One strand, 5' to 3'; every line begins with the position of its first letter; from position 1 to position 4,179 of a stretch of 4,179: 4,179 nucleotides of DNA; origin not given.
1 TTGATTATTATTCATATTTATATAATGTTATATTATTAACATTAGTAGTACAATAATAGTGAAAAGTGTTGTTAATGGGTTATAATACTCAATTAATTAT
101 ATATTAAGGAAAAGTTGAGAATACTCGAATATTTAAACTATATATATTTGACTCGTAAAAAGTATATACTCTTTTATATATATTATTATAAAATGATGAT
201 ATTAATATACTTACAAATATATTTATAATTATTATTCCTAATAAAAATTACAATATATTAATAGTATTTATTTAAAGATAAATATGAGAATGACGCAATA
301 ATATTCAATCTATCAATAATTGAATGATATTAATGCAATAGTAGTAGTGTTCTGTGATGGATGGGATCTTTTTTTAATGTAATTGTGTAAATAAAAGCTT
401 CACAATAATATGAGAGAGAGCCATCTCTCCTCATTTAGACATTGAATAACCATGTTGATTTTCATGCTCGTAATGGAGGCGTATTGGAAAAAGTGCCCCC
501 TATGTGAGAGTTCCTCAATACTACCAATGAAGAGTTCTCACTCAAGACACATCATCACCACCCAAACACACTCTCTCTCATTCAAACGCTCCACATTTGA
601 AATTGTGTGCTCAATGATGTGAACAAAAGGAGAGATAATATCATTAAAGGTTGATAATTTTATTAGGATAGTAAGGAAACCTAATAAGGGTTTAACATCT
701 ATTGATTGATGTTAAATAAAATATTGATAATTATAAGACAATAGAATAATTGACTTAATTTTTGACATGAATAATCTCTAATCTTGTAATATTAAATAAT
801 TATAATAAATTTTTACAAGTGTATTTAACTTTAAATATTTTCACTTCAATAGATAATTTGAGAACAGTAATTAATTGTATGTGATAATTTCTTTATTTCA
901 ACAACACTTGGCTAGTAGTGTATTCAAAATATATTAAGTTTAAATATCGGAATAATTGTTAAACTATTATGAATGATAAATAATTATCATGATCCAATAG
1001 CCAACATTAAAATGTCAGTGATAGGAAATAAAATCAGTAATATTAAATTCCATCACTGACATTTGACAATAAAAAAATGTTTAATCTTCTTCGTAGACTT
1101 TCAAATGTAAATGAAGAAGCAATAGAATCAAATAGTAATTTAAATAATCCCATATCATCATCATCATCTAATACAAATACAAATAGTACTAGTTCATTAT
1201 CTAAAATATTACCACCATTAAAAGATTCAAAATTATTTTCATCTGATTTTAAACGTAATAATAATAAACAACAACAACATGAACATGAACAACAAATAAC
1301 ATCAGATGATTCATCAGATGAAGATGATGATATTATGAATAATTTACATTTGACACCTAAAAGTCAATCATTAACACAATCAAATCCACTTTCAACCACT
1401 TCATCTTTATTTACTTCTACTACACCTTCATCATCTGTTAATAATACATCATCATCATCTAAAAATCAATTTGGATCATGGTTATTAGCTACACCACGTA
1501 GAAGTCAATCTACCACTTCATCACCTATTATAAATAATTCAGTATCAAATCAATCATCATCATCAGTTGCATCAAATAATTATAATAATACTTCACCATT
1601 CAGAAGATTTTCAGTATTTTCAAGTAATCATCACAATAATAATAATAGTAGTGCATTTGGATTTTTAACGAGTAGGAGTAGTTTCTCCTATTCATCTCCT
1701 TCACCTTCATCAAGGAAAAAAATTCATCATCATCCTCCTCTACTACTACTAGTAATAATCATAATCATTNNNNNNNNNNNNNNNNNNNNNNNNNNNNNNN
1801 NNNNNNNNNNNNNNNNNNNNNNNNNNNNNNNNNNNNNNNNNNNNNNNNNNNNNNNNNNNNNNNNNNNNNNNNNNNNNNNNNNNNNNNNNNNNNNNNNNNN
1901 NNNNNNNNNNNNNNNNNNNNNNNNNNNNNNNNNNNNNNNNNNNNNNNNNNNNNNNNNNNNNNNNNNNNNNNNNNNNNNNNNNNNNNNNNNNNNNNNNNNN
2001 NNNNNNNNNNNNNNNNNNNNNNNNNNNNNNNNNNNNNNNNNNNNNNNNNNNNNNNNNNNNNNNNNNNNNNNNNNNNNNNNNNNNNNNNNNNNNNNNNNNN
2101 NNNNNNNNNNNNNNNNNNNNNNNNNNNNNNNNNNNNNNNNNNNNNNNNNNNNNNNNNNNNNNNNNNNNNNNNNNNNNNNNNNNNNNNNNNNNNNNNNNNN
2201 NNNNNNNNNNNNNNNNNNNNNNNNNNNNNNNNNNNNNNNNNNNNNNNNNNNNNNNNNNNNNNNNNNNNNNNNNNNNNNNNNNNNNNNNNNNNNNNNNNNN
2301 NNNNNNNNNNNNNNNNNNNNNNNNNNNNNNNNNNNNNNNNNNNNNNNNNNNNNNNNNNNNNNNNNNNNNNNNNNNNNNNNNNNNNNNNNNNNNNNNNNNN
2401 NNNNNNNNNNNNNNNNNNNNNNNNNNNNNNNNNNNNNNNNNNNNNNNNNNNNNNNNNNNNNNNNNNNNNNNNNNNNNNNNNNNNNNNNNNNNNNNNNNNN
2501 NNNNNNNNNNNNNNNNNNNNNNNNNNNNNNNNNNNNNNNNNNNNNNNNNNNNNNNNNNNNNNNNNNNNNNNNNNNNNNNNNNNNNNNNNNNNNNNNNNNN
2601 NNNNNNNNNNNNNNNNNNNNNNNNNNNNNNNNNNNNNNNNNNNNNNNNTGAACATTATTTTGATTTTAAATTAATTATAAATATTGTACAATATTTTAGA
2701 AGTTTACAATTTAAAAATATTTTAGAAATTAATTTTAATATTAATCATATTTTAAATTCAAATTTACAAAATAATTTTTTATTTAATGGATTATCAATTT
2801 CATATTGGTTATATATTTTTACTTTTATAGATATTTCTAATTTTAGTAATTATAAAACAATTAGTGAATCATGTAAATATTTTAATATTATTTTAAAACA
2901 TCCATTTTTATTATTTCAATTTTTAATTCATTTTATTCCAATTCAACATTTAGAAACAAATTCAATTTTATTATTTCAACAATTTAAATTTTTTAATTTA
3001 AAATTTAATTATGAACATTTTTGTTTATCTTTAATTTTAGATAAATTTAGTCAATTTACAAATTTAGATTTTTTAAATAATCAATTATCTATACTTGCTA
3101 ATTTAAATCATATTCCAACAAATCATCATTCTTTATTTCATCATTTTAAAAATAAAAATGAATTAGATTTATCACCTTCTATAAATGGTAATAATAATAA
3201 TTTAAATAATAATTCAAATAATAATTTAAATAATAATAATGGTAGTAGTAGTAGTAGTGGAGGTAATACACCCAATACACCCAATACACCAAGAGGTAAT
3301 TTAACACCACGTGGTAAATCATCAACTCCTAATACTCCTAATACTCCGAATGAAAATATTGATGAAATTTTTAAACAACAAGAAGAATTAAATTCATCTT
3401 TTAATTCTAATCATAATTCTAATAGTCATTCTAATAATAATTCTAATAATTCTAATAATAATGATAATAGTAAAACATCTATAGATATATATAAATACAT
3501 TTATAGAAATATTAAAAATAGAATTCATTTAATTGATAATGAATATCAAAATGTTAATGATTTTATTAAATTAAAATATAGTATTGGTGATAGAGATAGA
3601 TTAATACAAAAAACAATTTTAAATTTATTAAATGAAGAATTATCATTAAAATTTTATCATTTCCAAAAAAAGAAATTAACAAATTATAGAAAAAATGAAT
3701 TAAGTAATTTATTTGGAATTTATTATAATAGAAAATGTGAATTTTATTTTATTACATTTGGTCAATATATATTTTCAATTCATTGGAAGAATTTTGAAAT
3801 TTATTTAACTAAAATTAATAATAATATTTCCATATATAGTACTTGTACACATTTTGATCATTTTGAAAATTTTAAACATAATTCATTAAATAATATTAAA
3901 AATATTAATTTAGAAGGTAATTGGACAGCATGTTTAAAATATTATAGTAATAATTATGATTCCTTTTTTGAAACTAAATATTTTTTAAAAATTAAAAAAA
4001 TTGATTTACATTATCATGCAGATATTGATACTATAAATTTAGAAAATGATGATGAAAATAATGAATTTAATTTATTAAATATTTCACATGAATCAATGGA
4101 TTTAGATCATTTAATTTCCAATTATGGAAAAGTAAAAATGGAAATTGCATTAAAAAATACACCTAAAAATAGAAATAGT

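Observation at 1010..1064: Perfect 13-bp inverted repeat forming a long hairpin 12 nt upstream of the start codon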

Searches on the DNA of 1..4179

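Call 8: search_rna_families(source=window, threshold=evalue, max_evalue=1, show_alignments=3)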
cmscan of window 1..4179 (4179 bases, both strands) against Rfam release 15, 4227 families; matches with E-value up to 1: 1.
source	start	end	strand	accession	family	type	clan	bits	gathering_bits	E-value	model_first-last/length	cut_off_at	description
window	1567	1636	-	RF00610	SNORD110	Gene; snRNA; snoRNA; CD-box;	CL00076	22.3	64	0.41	1-71/71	no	Small nucleolar RNA SNORD110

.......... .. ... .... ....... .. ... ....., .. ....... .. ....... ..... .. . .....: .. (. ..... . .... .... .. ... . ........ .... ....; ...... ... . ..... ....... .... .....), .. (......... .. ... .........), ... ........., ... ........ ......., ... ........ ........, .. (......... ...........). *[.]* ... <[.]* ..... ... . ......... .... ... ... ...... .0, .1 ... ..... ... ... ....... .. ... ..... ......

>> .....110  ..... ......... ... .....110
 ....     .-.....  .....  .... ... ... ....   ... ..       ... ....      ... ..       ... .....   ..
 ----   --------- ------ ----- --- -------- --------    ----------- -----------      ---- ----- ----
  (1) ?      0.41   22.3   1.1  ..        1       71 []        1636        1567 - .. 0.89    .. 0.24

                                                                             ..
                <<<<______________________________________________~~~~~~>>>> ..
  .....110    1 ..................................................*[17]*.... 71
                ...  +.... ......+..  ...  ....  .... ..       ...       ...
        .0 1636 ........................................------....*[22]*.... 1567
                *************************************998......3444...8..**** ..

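Call 44: search_rna_families(source=window, start=300, end=1100, threshold=evalue, max_evalue=10)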
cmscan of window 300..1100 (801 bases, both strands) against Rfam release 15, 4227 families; matches with E-value up to 10: 9.
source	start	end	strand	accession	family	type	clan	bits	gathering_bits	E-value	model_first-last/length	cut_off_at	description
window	1010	1064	-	RF03800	mir-4477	Gene; miRNA;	-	20.5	74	0.38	20-62/81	no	mir-4477 microRNA precursor family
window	998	1073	-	RF00047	mir-2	Gene; miRNA;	-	19.9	45.5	0.5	1-72/72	no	mir-2 microRNA precursor family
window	971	994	+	RF04336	Plastid-petD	Intron;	-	18.8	65.5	0.4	15-38/47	no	Plastid-petD group II-D5 intron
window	989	1056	-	RF00611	SNORD111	Gene; snRNA; snoRNA; CD-box;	-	18.8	46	2.2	1-89/89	no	Small nucleolar RNA SNORD111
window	1030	1093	-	RF01526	ceN106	Gene; snRNA; snoRNA; CD-box;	-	17.6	60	1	1-77/77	no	C. elegans snoRNA ceN106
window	384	441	-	RF00609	SNORD100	Gene; snRNA; snoRNA; CD-box;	CL00073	17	58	1.8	1-81/81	no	Small nucleolar RNA SNORD100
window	1022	1091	+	RF00136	SNORD81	Gene; snRNA; snoRNA; CD-box;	CL00050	16.2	50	8.9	1-77/77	no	Small nucleolar RNA SNORD81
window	1013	1099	+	RF01302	snoU36a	Gene; snRNA; snoRNA; CD-box;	CL00051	15.1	45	7.5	1-90/90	no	SnoRNA U36a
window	392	437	-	RF02478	GlsR10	Gene; snRNA; snoRNA; CD-box;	-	14.4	75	8.3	1-68/68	no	Small nucleolar RNA GlsR10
